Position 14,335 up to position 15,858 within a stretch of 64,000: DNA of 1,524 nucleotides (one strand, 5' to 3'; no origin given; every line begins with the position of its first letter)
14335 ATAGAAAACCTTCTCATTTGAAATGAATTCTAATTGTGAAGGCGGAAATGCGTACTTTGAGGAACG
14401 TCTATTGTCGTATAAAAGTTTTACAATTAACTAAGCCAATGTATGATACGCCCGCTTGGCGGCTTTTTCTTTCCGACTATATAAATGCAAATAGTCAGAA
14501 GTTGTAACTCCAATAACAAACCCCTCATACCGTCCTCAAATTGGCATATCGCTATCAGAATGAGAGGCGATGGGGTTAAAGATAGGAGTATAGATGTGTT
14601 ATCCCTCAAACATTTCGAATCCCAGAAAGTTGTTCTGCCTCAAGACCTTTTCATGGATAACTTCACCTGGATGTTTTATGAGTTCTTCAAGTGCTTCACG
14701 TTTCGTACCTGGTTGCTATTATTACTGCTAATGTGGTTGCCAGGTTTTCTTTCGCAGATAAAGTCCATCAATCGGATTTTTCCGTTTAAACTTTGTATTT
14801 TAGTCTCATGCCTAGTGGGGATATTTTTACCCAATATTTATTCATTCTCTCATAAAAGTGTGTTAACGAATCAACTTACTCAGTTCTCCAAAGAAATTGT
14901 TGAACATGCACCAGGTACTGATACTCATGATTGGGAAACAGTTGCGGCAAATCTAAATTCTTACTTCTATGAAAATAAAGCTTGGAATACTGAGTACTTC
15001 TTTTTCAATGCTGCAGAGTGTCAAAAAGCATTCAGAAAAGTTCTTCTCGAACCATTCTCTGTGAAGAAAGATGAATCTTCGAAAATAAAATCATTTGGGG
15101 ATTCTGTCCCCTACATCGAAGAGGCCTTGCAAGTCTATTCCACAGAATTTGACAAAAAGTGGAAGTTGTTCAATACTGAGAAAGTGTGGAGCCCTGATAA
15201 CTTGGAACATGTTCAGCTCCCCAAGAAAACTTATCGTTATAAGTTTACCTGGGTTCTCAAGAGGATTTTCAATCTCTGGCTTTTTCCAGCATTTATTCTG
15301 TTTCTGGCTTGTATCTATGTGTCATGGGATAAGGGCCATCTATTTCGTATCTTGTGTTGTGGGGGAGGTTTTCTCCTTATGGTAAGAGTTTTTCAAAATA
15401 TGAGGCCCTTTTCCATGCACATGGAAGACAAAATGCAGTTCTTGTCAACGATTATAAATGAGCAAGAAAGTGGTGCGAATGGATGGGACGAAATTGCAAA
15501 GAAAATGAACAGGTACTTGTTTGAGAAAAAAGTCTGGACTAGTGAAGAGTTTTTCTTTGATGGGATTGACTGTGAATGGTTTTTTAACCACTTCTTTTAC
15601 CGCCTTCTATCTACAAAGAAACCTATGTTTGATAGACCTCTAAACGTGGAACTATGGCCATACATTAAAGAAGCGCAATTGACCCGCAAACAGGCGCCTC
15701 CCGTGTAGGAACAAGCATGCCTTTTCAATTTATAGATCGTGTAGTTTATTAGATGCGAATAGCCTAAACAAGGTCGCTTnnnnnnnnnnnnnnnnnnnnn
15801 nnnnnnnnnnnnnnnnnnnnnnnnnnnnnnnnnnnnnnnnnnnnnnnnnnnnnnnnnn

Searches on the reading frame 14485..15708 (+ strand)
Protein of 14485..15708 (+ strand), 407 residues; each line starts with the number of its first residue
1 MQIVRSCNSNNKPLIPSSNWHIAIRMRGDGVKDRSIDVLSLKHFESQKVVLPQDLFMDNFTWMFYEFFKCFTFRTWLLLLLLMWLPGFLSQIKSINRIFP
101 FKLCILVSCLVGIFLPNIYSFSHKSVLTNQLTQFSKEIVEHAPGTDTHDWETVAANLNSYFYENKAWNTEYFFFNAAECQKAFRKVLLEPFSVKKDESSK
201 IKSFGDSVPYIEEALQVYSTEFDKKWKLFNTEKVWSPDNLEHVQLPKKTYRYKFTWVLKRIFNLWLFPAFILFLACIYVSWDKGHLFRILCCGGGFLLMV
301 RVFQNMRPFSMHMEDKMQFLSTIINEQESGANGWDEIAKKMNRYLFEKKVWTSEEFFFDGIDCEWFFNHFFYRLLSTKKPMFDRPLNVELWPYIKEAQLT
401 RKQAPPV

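Call 75: search_protein_families(library=pfam, proteins=[window:14485-15708:+], max_evalue=0.001)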
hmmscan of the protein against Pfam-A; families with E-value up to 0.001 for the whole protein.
window:14485-15708:+ (407 aa): 1 family
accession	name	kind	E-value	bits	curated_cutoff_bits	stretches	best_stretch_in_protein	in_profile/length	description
PF00674.25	DUP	-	1.9e-64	214.6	23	2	285-379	4-102/102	DUP family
